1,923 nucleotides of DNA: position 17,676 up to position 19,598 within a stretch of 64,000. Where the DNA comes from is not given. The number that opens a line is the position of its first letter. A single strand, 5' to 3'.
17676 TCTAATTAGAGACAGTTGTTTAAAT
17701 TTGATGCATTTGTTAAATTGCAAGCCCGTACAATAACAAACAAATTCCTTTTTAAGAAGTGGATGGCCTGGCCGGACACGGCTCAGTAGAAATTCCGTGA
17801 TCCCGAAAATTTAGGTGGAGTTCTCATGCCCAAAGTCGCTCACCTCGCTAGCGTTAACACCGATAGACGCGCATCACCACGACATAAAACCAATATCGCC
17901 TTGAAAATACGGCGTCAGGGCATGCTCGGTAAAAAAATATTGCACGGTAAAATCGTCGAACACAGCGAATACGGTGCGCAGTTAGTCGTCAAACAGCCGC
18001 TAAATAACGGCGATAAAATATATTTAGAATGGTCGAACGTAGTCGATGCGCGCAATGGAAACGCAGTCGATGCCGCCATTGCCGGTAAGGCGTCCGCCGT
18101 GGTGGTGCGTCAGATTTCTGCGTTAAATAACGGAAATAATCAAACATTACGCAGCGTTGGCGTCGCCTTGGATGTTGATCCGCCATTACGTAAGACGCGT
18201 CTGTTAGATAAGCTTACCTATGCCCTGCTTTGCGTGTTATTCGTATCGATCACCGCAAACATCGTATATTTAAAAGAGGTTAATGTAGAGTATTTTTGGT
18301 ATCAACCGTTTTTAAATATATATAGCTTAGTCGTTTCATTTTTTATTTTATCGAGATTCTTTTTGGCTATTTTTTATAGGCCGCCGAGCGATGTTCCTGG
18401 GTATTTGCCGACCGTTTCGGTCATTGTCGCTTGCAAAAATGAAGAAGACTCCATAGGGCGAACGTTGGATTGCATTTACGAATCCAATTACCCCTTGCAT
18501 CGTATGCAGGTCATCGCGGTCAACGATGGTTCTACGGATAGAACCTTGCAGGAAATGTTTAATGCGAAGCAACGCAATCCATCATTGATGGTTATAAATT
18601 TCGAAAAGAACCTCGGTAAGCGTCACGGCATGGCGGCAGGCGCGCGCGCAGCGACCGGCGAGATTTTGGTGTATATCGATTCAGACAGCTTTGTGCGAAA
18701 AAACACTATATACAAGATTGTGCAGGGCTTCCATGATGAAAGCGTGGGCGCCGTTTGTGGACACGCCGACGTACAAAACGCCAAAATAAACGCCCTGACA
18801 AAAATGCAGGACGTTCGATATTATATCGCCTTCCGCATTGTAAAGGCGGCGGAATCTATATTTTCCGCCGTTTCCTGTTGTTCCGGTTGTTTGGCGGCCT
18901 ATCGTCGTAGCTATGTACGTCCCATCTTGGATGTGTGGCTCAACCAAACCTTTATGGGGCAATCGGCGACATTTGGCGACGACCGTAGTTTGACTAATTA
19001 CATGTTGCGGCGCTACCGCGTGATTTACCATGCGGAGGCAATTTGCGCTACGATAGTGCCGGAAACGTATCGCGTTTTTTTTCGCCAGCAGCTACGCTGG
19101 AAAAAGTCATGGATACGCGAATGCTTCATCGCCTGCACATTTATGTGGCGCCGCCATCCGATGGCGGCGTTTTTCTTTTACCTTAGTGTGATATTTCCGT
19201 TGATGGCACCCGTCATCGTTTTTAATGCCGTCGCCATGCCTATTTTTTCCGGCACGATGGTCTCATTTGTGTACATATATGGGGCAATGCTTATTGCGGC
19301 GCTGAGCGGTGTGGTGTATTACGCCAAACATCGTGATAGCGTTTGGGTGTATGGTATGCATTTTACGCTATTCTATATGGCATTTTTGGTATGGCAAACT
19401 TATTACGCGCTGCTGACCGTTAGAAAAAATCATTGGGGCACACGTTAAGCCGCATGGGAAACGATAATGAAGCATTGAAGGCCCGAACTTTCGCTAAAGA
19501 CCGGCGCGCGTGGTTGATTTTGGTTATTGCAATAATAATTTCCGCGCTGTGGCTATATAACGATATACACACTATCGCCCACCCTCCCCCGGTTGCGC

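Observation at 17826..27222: Pga-like exopolysaccharide locus with unusual domain architectures (PilZ-fused synthase; TPR–deacetylase–porin fusion; GH18 hydrolase)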

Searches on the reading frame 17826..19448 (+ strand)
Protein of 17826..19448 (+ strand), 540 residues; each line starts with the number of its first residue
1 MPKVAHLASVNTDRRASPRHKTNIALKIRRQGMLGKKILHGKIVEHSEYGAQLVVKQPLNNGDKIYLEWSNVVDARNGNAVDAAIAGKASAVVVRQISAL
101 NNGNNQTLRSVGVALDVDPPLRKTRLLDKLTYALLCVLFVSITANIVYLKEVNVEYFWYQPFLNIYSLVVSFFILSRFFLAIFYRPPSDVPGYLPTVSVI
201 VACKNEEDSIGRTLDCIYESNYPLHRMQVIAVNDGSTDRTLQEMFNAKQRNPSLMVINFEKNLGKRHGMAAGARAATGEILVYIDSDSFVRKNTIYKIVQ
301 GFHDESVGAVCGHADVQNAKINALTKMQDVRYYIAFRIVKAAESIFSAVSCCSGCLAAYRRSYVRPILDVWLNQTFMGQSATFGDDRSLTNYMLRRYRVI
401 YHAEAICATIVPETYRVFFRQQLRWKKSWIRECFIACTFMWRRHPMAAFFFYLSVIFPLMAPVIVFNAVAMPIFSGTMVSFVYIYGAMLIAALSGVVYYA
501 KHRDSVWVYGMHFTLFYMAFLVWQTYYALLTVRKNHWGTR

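Call 4: search_protein_families(library=pfam, proteins=[window:17826-19448:+], max_evalue=0.01)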
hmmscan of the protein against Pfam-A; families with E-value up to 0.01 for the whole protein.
window:17826-19448:+ (540 aa): 7 families
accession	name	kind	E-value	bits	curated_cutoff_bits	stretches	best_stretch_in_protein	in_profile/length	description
PF00535.33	Glycos_transf_2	-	2.2e-28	99.7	23.3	1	198-365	1-165/168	Glycosyl transferase family 2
PF13641.12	Glyco_tranf_2_3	-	2.7e-25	90.2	27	1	195-426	1-228/230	Glycosyltransferase like family 2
PF03142.21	Chitin_synth_2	-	4.4e-21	75.5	27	1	258-525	182-474/527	Chitin synthase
PF13632.12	Glyco_trans_2_3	-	3.9e-08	33.8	27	1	281-485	2-189/198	Glycosyl transferase family group 2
PF13506.12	Glyco_transf_21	-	4.4e-08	33.2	21.7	1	269-427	22-174/174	Glycosyl transferase family 21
PF10111.15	Glyco_tranf_2_2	-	9e-06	25.8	27.3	1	198-299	1-103/276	Glycosyltransferase like family 2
PF07238.19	PilZ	-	0.0043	17.8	22.5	1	13-120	1-89/102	PilZ domain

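Call 5: search_protein_families(library=ncbifam, proteins=[window:17826-19448:+], max_evalue=0.01)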
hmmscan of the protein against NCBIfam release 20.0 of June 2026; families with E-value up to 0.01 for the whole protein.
window:17826-19448:+ (540 aa): 21 families
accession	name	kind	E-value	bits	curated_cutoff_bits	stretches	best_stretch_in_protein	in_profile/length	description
TIGR04242.1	nodulat_NodC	equivalog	1.6e-57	195.2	550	1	193-540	46-394/395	chitooligosaccharide synthase NodC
TIGR03937.1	PgaC_IcaA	equivalog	4.9e-39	134.4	422.3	1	194-491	44-332/407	poly-beta-1,6-N-acetyl-D-glucosamine synthase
TIGR03111.1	glyc2_xrt_Gpos1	hypoth_equivalog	2e-22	79.6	363.95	1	164-517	21-369/439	TIGR03111 family XrtG-associated glycosyltransferase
TIGR03965.1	mycofact_glyco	equivalog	6e-16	58.4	280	1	188-331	68-208/467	mycofactocin biosynthesis glycosyltransferase MftF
NF047588.1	GlcsyltransPgfSStrep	equivalog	5.1e-14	52.2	500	1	197-315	3-122/308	glycosyltransferase PgfS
TIGR04283.1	glyco_like_mftF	equivalog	1.9e-11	44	182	1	197-311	1-106/221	TIGR04283 family arsenosugar biosynthesis glycosyltransferase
NF041875.1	EPS_EpsD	equivalog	2.9e-11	43.4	370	1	197-305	1-107/325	exopolysaccharide biosynthesis glycosyltransferase EpsD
NF007986.1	PRK10714.1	equivalog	8.1e-10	38.2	529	1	196-378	7-183/316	undecaprenyl-phosphate 4-deoxy-4-formamido-L-arabinose transferase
NF007482.0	PRK10073.1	equivalog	1.1e-09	37.8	423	1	195-297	6-104/334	glycosyltransferase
NF010496.0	PRK13915.1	equivalog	1.4e-07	30.9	262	1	196-290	32-129/307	glucosyl-3-phosphoglycerate synthase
NF038299.1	EPS_HpsN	equivalog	8.8e-07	28.2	425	1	195-405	1-216/317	hormogonium polysaccharide biosynthesis glycosyltransferase HpsN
NF047683.1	TeichurnBiosyTuaG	equivalog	9.6e-07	28.7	400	1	195-304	6-113/252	teichuronic acid biosynthesis protein TuaG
NF041394.1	GtaseAglG_Halo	equivalog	1e-06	28.2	440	1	197-314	3-119/304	glucosyl-dolichyl phosphate glucuronosyltransferase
TIGR03469.1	HpnB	hypoth_equivalog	3.9e-06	26.1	379.25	1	190-303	39-161/386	hopene-associated glycosyltransferase HpnB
NF041865.1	EpsU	equivalog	5.7e-05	22.3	700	1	194-336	38-180/394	exopolysaccharide biosynthesis GT2 family glycosyltransferase EpsU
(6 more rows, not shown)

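Call 6: find_homologous_proteins(query=window:17826-19448:+)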
Query window:17826-19448:+ (540 aa): 3118 proteins with E <= 0.001 among 8000 candidates; the best 120 are listed.
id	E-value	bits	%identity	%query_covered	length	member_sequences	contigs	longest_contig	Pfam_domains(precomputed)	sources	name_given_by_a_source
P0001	9.4e-214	729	62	98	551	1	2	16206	PF13632.13,PF10111.15,PF13506.14,PF13641.13,PF03142.22,PF01644.24,PF00535.33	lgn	-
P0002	4.4e-202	691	58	100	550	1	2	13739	PF07238.20,PF10111.15,PF13506.14,PF13641.13,PF03142.22,PF00535.33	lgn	-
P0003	5.1e-201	687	60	98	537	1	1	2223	PF13506.14,PF13641.13,PF03142.22,PF01644.24,PF00535.33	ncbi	-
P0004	2.8e-199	681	58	98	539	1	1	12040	PF13632.13,PF13506.14,PF13641.13,PF03142.22,PF01644.24,PF00535.33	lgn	-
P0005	1.7e-198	679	57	99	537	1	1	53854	PF13632.13,PF10111.15,PF13506.14,PF13641.13,PF03142.22,PF01644.24,PF00535.33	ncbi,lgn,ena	-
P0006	5.1e-198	677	57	99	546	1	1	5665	PF07238.20,PF13632.13,PF10111.15,PF13506.14,PF13641.13,PF03142.22,PF01644.24,PF00535.33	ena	-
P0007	7.8e-197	673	58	98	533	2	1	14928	PF07238.20,PF13632.13,PF10111.15,PF13506.14,PF13641.13,PF03142.22,PF01644.24,PF00535.33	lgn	-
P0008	2.3e-196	672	61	91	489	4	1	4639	PF13632.13,PF10111.15,PF13506.14,PF13641.13,PF03142.22,PF01644.24,PF00535.33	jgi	jgi:hyaluronan synthase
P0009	7.6e-196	670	68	74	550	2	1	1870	PF07238.20,PF10111.15,PF13506.14,PF13641.13,PF03142.22,PF01644.24,PF00535.33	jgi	jgi:hyaluronan synthase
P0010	4.1e-195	667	59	95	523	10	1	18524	PF13632.13,PF10111.15,PF13506.14,PF13641.13,PF03142.22,PF01644.24,PF00535.33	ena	-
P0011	1.0e-193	663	59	92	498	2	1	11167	PF13632.13,PF10111.15,PF13506.14,PF13641.13,PF03142.22,PF01644.24,PF00535.33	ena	-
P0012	2.8e-193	661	57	99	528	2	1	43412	PF07238.20,PF13632.13,PF10111.15,PF13506.14,PF13641.13,PF03142.22,PF01644.24,PF00535.33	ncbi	-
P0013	3.7e-193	661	58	94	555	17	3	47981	PF13632.13,PF10111.15,PF13506.14,PF13641.13,PF03142.22,PF01644.24,PF00535.33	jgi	jgi:hyaluronan synthase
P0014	7.1e-193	660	57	99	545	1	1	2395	PF10111.15,PF13506.14,PF13641.13,PF03142.22,PF01644.24,PF00535.33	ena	-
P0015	1.7e-192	659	57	94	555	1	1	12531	PF13632.13,PF10111.15,PF13506.14,PF13641.13,PF03142.22,PF01644.24,PF00535.33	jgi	jgi:hyaluronan synthase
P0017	8.7e-192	657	57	94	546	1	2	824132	PF13632.13,PF10111.15,PF13506.14,PF13641.13,PF03142.22,PF01644.24,PF00535.33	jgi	jgi:hyaluronan synthase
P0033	1.1e-188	646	59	91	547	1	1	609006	PF13632.13,PF10111.15,PF13506.14,PF13641.13,PF03142.22,PF01644.24,PF00535.33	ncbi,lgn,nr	ncbi:MAG: hypothetical protein NPINA01_22380 [Nitrospinaceae bacterium]|nr:MAG: hypothetical protein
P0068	1.4e-183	629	53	98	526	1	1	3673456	PF07238.20,PF13632.13,PF13506.14,PF13641.13,PF03142.22,PF01644.24,PF00535.33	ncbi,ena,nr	nr:glycosyltransferase [uncultured Holophaga sp.]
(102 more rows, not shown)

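Call 8: search_solved_structures(query=window:17826-19448:+, max_evalue=0.001)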
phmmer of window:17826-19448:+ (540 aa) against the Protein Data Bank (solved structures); distinct sequences matched with E-value up to 0.001: 22.
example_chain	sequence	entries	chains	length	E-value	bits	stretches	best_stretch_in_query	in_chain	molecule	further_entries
8smm_A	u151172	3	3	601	1.2e-33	119.8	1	264-539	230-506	Hyaluronan synthase 1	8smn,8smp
7sp7_A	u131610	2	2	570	2.2e-28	102.4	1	260-540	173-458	Hyaluronan synthase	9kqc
8snc_A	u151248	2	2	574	2.3e-28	102.3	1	260-540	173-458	Hyaluronan synthase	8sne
7sp6_A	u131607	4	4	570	1.2e-27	99.9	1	260-540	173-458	Hyaluronan synthase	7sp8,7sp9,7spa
8snd_A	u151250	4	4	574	1.3e-27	99.9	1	260-540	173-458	Hyaluronan synthase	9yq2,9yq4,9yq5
6yv7_B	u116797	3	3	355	8.8e-18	67.4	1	190-414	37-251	Glycosyl transferase, family 2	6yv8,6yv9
6yv7_A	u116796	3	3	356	8.9e-18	67.4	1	190-414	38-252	Glycosyl transferase, family 2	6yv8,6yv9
6p61_A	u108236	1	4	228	3.5e-13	52.3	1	194-295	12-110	Glycosyltransferase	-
5eke_A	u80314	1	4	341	4.3e-11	45.4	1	197-301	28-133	Uncharacterized glycosyltransferase sll0501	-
5ekp_C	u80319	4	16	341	5.4e-11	45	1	197-301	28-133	Uncharacterized glycosyltransferase sll0501 | Glycosyltransferase sll0501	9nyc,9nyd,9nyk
9nye_A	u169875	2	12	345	5.6e-11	45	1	197-301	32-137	Glycosyltransferase sll0501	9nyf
5tze_C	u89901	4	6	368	4.9e-08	35.3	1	198-305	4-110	Glycosyl transferase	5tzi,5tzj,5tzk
5tz8_A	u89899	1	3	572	1e-07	34.2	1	198-305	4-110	Glycosyl transferase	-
6pxu_A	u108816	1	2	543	4.3e-06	28.9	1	194-316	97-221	Polypeptide N-acetylgalactosaminyltransferase 12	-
5hea_A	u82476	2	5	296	5.7e-06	28.5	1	197-312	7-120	Putative glycosyltransferase (GalT1)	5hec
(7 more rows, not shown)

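Call 12: find_encoding_contigs(protein=P0005, flank=10000, max_places=2)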
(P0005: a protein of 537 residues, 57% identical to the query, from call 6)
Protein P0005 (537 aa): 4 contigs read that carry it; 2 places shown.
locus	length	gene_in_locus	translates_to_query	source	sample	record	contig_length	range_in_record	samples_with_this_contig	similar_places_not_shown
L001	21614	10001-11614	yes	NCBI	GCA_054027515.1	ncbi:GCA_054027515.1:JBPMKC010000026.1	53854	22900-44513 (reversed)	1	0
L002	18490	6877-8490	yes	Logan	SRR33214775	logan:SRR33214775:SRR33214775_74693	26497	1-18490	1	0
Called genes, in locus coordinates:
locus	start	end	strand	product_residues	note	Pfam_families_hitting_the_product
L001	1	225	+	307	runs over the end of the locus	PF02899:Phage_int_SAM_1, PF00589:Phage_integrase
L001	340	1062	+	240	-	PF10411:DsbC_N, PF13098:Thioredoxin_2, PF01323:DSBA (faint)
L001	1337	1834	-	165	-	PF06073:DUF934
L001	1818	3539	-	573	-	PF03460:NIR_SIR_ferr, PF01077:NIR_SIR, PF03460:NIR_SIR_ferr, PF01077:NIR_SIR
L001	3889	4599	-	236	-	PF07317:PilZN, PF07238:PilZ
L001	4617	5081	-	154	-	PF05130:FlgN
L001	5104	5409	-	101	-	-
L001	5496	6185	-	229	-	PF17656:ChapFlgA_N, PF08666:SAF (weak), PF13144:ChapFlgA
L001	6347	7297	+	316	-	PF01584:CheW, PF00072:Response_reg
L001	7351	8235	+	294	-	PF03705:CheR_N, PF08241:Methyltransf_11 (faint), PF01739:CheR, PF08242:Methyltransf_12 (weak), PF13649:Methyltransf_25 (faint)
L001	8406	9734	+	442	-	PF01966:HD, PF13286:HD_assoc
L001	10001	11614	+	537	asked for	PF13506:Glyco_transf_21, PF00535:Glycos_transf_2, PF10111:Glyco_tranf_2_2 (weak), PF13641:Glyco_tranf_2_3, PF03142:Chitin_synth_2, PF01644:Chitin_synth_1 (weak), PF13632:Glyco_trans_2_3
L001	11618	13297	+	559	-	PF01522:Polysacc_deac_1 (weak)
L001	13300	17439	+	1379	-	PF07719:TPR_2 (faint), PF13432:TPR_16 (weak), PF13414:TPR_11, PF00515:TPR_1 (weak), PF13414:TPR_11 (weak), PF13432:TPR_16 (weak), PF14559:TPR_19, PF01522:Polysacc_deac_1, +12 more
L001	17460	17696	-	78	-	-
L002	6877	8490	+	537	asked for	PF13506:Glyco_transf_21, PF00535:Glycos_transf_2, PF10111:Glyco_tranf_2_2 (weak), PF13641:Glyco_tranf_2_3, PF03142:Chitin_synth_2, PF01644:Chitin_synth_1 (weak), PF13632:Glyco_trans_2_3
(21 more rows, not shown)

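Call 13: find_encoding_contigs(protein=P0068, flank=10000, max_places=2)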
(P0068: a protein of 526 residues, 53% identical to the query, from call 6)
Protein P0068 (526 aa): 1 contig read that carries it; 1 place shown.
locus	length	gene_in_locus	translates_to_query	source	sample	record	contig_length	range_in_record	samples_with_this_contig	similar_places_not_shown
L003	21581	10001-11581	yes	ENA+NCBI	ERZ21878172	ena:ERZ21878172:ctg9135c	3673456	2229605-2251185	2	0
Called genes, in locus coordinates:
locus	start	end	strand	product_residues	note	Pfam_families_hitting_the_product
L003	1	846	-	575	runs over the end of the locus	-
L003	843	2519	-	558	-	PF01368:DHH, PF02272:DHHA1 (weak)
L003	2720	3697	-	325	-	PF00484:Pro_CA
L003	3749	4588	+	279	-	PF02811:PHP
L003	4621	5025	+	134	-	PF00072:Response_reg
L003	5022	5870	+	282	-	PF01416:PseudoU_synth_1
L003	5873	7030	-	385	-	PF00682:HMGL-like, PF22617:HCS_D2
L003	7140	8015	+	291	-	PF00126:HTH_1, PF03466:LysR_substrate, PF12849:PBP_like_2 (weak)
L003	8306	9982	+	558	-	PF03721:UDPG_MGDP_dh_N, PF00984:UDPG_MGDP_dh, PF03720:UDPG_MGDP_dh_C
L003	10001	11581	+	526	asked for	PF07238:PilZ, PF13506:Glyco_transf_21, PF13641:Glyco_tranf_2_3, PF00535:Glycos_transf_2, PF01644:Chitin_synth_1, PF03142:Chitin_synth_2, PF13632:Glyco_trans_2_3 (weak), PF03142:Chitin_synth_2 (weak)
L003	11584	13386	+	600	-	PF01522:Polysacc_deac_1 (weak)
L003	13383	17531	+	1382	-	PF07719:TPR_2 (faint), PF12895:ANAPC3 (faint), PF13181:TPR_8 (faint), PF13371:TPR_9 (faint), PF13432:TPR_16 (weak), PF13424:TPR_12 (weak), PF14559:TPR_19 (weak), PF01522:Polysacc_deac_1, +7 more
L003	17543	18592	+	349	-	PF00704:Glyco_hydro_18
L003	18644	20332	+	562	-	-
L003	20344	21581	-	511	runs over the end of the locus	PF00291:PALP, PF00585:Thr_dehydrat_C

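Call 20: find_encoding_contigs(protein=P0017, flank=10000, max_places=1)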
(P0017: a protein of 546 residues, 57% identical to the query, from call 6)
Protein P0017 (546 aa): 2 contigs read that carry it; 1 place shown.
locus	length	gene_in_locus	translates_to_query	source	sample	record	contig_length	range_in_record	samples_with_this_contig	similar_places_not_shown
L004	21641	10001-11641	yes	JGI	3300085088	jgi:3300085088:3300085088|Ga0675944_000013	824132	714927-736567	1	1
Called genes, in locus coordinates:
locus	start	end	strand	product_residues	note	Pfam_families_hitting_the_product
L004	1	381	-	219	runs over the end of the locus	PF00300:His_Phos_1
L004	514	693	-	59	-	-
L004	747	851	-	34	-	-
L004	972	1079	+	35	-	-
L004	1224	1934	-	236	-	PF04238:DUF420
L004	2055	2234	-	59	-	-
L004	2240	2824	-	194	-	-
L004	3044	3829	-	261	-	PF14064:HmuY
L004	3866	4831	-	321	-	-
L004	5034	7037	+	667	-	PF12797:Fer4_2 (faint), PF13183:Fer4_8, PF13187:Fer4_9, PF13237:Fer4_10, PF02754:CCG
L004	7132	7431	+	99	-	PF04324:Fer2_BFD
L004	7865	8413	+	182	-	-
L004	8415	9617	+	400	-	PF01969:Ni_insertion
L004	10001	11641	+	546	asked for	PF13506:Glyco_transf_21, PF00535:Glycos_transf_2, PF10111:Glyco_tranf_2_2, PF13641:Glyco_tranf_2_3, PF01644:Chitin_synth_1, PF03142:Chitin_synth_2, PF13632:Glyco_trans_2_3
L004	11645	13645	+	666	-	-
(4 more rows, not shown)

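Call 21: find_encoding_contigs(protein=P0033, flank=10000, max_places=1)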
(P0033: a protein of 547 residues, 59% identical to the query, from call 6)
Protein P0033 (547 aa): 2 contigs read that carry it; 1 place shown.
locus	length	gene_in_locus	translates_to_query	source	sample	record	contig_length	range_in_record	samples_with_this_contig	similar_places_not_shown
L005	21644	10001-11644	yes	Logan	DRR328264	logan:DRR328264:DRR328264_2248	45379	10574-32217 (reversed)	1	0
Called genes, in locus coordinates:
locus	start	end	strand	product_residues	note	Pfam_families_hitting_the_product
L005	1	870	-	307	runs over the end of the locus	-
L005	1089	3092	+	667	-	PF12797:Fer4_2 (faint), PF13183:Fer4_8, PF13187:Fer4_9, PF13237:Fer4_10, PF02754:CCG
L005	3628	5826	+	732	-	PF05231:MASE1, PF08447:PAS_3, PF00512:HisKA, PF02518:HATPase_c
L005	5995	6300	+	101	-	PF04324:Fer2_BFD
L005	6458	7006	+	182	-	-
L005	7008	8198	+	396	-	PF01969:Ni_insertion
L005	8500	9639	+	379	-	-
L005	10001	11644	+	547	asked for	PF13506:Glyco_transf_21, PF00535:Glycos_transf_2, PF10111:Glyco_tranf_2_2, PF13641:Glyco_tranf_2_3, PF03142:Chitin_synth_2, PF01644:Chitin_synth_1, PF13632:Glyco_trans_2_3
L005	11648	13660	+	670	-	PF01522:Polysacc_deac_1 (weak)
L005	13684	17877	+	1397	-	PF13432:TPR_16, PF00515:TPR_1 (weak), PF07719:TPR_2 (weak), PF13414:TPR_11, PF14559:TPR_19, PF14559:TPR_19 (weak), PF13432:TPR_16 (weak), PF01522:Polysacc_deac_1, +24 more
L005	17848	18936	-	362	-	PF00704:Glyco_hydro_18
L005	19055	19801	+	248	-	PF03372:Exo_endo_phos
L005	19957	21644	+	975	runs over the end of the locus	PF00675:Peptidase_M16, PF05193:Peptidase_M16_C, PF08367:M16C_assoc, PF22516:PreP_C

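Call 22: find_encoding_contigs(protein=P0001, flank=10000, max_places=2)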
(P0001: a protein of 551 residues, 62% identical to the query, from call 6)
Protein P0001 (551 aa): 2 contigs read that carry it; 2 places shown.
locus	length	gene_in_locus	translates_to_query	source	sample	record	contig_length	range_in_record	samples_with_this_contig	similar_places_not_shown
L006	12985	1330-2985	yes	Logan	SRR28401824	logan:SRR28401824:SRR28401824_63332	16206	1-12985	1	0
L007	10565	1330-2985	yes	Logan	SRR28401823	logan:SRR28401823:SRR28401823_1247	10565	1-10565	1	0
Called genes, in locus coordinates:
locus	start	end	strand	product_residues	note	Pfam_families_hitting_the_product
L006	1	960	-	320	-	?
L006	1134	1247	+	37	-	-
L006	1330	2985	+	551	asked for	PF13506:Glyco_transf_21, PF13641:Glyco_tranf_2_3, PF00535:Glycos_transf_2, PF10111:Glyco_tranf_2_2, PF01644:Chitin_synth_1 (weak), PF03142:Chitin_synth_2, PF13632:Glyco_trans_2_3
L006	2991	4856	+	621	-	-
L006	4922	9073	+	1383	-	PF00515:TPR_1 (faint), PF07719:TPR_2 (faint), PF12895:ANAPC3 (faint), PF13176:TPR_7 (faint), PF13181:TPR_8 (faint), PF13371:TPR_9 (faint), PF13414:TPR_11 (weak), PF01522:Polysacc_deac_1, +7 more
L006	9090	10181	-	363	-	PF00704:Glyco_hydro_18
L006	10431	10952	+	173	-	PF13546:DDE_5, PF20544:DUF6758 (weak)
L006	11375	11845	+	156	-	-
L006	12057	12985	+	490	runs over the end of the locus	PF14052:Caps_assemb_Wzi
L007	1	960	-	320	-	?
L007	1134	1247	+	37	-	-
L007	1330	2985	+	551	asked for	PF13506:Glyco_transf_21, PF13641:Glyco_tranf_2_3, PF00535:Glycos_transf_2, PF10111:Glyco_tranf_2_2, PF01644:Chitin_synth_1 (weak), PF03142:Chitin_synth_2, PF13632:Glyco_trans_2_3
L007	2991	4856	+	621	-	-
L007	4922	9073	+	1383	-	PF00515:TPR_1 (faint), PF07719:TPR_2 (faint), PF12895:ANAPC3 (faint), PF13176:TPR_7 (faint), PF13181:TPR_8 (faint), PF13371:TPR_9 (faint), PF13414:TPR_11 (weak), PF01522:Polysacc_deac_1, +7 more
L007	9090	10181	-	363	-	PF00704:Glyco_hydro_18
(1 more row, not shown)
